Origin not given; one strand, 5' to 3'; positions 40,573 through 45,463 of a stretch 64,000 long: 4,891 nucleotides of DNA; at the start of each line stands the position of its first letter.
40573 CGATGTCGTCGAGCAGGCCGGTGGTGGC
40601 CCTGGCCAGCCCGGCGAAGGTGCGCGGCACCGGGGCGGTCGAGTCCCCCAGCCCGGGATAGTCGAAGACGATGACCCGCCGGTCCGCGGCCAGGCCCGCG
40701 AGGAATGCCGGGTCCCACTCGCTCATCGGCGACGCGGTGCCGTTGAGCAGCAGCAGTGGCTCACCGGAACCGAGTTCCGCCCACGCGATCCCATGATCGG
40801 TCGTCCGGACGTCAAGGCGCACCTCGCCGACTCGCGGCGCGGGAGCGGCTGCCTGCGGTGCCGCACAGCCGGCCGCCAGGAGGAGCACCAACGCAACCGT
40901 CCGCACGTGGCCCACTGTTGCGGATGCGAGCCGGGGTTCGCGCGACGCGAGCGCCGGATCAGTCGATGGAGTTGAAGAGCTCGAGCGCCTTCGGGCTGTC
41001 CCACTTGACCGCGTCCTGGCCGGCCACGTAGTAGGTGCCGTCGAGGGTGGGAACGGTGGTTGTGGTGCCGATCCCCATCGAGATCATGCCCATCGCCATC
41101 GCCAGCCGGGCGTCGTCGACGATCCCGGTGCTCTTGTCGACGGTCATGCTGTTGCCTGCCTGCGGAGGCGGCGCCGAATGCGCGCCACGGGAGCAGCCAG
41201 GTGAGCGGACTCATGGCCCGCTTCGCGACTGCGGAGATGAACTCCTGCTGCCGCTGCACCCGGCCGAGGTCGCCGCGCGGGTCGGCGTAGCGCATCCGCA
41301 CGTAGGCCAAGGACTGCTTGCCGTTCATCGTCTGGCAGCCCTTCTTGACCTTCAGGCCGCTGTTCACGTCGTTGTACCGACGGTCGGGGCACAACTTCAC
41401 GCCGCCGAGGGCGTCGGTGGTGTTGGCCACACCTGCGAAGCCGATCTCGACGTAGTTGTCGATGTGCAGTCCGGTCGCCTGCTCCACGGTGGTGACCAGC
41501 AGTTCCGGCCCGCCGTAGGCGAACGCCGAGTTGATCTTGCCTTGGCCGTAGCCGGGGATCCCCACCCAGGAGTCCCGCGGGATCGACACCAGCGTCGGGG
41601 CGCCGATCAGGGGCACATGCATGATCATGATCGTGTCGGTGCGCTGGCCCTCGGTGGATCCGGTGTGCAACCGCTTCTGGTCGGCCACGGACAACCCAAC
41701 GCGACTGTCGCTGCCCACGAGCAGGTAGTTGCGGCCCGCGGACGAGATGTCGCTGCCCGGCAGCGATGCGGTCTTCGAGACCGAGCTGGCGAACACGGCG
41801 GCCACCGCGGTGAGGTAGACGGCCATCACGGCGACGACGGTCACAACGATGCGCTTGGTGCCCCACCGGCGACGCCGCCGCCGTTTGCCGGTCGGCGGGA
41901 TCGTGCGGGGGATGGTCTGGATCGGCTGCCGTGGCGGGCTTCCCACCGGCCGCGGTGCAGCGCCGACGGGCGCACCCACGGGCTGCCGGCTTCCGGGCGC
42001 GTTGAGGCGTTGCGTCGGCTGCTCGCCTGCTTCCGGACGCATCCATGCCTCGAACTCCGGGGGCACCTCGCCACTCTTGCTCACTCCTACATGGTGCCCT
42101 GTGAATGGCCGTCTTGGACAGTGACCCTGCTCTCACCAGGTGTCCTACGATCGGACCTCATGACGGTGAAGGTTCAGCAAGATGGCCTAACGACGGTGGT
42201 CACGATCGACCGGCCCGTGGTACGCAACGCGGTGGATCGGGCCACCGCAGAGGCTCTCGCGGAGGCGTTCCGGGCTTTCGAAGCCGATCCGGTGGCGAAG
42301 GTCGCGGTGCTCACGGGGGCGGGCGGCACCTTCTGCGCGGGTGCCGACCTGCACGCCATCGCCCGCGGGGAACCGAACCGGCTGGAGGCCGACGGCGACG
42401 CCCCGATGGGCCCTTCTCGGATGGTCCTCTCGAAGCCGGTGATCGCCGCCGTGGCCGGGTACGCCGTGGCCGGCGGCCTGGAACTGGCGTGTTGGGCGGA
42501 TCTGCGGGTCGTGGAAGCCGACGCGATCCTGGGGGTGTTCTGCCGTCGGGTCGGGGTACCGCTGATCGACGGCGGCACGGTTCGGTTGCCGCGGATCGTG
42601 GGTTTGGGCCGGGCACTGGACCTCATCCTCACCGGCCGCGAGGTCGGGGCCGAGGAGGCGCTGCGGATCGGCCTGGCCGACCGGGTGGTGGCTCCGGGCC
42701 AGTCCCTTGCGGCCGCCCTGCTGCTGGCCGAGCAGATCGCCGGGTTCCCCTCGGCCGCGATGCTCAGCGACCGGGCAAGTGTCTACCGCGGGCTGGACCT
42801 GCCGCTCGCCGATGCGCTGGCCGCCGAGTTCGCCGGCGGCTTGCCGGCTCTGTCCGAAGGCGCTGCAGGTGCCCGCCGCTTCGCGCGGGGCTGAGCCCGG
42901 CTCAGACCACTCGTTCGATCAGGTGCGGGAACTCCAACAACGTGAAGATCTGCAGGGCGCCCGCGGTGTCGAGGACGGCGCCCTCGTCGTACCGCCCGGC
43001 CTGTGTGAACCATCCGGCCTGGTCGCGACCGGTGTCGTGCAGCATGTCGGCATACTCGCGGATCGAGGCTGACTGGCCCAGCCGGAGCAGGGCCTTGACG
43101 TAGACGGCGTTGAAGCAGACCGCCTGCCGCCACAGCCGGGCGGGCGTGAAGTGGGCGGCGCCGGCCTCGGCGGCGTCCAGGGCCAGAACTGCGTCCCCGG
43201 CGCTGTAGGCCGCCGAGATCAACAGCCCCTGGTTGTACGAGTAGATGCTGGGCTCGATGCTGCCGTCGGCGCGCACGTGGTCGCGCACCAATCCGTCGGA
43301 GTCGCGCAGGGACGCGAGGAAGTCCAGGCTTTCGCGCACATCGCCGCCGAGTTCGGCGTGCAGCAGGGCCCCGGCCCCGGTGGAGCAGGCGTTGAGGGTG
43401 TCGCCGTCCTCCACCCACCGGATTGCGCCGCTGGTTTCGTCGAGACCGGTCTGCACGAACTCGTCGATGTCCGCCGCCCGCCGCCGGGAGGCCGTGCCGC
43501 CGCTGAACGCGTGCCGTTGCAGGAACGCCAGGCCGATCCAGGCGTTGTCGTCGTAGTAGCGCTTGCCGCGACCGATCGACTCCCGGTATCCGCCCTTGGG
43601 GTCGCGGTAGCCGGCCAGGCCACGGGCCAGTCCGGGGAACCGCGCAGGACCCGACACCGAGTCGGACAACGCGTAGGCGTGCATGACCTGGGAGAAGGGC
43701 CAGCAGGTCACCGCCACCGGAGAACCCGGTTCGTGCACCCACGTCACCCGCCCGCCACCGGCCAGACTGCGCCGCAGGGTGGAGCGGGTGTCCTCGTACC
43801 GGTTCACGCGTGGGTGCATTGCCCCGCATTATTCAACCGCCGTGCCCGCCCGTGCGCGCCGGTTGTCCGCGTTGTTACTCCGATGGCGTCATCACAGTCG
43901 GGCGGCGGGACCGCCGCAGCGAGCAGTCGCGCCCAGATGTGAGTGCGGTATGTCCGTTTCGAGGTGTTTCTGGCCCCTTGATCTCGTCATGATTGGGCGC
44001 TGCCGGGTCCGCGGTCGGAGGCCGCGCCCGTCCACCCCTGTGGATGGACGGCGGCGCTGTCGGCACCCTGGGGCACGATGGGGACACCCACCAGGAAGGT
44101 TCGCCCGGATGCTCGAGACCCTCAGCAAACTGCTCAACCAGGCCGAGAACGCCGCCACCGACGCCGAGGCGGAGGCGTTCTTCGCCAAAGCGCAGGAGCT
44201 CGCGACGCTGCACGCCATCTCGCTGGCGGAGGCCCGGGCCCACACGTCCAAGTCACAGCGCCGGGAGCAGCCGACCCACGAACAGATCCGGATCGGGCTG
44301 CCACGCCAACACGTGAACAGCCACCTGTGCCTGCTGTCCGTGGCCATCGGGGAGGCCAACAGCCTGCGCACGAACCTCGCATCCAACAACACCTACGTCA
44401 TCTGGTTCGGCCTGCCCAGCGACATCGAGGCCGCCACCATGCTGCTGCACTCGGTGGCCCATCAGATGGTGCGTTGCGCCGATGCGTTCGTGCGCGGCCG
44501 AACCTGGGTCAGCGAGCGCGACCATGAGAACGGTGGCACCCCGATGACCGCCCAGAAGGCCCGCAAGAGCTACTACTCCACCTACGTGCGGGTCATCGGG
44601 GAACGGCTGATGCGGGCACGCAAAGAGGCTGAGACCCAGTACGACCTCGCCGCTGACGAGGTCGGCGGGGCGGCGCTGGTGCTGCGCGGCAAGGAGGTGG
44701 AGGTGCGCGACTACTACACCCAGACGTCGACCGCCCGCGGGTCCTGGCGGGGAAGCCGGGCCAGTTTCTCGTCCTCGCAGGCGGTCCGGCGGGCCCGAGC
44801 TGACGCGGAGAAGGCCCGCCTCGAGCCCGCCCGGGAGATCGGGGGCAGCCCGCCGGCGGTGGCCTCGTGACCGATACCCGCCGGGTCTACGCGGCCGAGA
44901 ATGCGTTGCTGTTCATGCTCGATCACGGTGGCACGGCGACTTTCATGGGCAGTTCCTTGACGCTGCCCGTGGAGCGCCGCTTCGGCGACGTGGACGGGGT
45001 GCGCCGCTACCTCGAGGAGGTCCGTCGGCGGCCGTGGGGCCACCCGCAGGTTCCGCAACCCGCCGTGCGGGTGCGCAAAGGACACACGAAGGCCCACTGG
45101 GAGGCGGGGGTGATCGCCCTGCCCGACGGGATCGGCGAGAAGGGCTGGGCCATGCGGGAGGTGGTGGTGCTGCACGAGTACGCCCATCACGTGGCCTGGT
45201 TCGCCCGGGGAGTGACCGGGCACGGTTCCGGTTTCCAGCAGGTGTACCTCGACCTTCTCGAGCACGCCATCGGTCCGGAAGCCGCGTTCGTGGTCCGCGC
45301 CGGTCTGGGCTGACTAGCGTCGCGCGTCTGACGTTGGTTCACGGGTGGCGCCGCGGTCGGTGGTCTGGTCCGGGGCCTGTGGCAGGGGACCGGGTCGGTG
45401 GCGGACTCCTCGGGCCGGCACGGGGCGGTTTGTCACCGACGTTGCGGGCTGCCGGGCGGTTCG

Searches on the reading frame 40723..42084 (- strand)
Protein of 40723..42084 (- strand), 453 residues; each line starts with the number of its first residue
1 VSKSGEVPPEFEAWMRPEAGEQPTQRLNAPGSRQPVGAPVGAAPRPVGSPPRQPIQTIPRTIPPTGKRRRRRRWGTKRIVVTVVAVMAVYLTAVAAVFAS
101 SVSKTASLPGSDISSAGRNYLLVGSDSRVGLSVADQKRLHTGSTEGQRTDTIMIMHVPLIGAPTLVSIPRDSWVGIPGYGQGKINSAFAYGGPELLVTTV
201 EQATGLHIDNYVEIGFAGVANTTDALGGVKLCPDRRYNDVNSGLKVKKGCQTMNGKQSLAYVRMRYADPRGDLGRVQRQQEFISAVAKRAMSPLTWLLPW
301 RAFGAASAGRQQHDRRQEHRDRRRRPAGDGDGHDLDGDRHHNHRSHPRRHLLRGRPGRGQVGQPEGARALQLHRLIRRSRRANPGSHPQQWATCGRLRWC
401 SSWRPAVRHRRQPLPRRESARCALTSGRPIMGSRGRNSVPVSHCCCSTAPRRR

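Call 20: search_protein_families(library=pfam, proteins=[window:40723-42084:-], max_evalue=0.001)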
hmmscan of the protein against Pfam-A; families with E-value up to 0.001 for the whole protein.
window:40723-42084:- (453 aa): 1 family
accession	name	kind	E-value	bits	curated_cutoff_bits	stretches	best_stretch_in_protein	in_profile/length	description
PF03816.19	LytR_cpsA_psr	-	2.5e-46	158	24.6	1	148-290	1-148/150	LytR_cpsA_psr family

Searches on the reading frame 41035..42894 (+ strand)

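Call 20: search_protein_families(library=pfam, proteins=[window:41035-42894:+], max_evalue=0.001)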
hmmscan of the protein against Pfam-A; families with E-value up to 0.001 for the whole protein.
window:41035-42894:+ (619 aa): 2 families
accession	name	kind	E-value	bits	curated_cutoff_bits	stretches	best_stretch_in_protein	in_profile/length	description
PF00378.25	ECH_1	-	4.2e-38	131.6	27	1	387-598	7-220/251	Enoyl-CoA hydratase/isomerase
PF16113.10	ECH_2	-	2.1e-16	60.8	27.2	1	387-556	2-176/335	Enoyl-CoA hydratase/isomerase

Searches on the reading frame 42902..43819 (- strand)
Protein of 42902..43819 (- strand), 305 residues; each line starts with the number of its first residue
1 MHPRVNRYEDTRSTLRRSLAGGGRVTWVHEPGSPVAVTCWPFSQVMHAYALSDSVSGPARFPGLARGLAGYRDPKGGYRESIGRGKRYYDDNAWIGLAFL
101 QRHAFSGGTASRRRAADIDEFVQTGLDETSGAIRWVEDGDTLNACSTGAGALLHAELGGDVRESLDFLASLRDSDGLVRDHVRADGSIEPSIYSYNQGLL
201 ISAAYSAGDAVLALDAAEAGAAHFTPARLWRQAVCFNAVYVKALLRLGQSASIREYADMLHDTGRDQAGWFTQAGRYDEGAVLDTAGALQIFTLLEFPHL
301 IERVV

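Call 20: search_protein_families(library=pfam, proteins=[window:42902-43819:-], max_evalue=0.001)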
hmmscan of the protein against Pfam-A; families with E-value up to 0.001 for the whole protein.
window:42902-43819:- (305 aa): 1 family
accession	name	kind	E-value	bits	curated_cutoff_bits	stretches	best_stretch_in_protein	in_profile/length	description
PF03663.20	Glyco_hydro_76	-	2.7e-06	27.6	25.9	1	66-205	63-229/366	Glycosyl hydrolase family 76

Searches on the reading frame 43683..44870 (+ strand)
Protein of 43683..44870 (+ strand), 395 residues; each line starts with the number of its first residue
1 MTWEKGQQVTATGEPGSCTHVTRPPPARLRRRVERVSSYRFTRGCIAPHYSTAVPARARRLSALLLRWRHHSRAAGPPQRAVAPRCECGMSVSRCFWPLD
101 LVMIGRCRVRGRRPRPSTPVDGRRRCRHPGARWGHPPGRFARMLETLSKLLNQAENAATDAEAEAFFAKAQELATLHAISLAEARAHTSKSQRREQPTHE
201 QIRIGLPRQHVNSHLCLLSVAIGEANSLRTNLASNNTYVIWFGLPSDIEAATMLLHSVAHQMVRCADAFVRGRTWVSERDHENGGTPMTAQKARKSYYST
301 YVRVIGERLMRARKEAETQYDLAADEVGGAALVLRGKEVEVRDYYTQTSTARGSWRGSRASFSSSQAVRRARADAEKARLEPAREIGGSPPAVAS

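Call 20: search_protein_families(library=pfam, proteins=[window:43683-44870:+], max_evalue=0.001)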
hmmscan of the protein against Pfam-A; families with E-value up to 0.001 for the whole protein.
window:43683-44870:+ (395 aa): 2 families
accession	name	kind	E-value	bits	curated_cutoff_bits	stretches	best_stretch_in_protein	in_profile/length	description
PF10979.13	DUF2786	-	5.2e-10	39.5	23.9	1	142-180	1-39/40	Protein of unknown function (DUF2786)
PF23771.1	DUF7168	-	1.2e-08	35.2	25.5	1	212-324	21-123/140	Domain of unknown function (DUF7168)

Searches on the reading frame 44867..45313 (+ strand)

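Call 74: search_protein_families(library=pfam, proteins=[window:44867-45313:+], max_evalue=0.001)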
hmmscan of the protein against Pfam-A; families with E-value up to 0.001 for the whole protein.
window:44867-45313:+ (148 aa): 1 family
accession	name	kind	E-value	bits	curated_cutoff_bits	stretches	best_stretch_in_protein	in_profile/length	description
PF10263.15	SprT-like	-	4.6e-05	23.7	25.6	1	98-127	62-92/108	SprT-like family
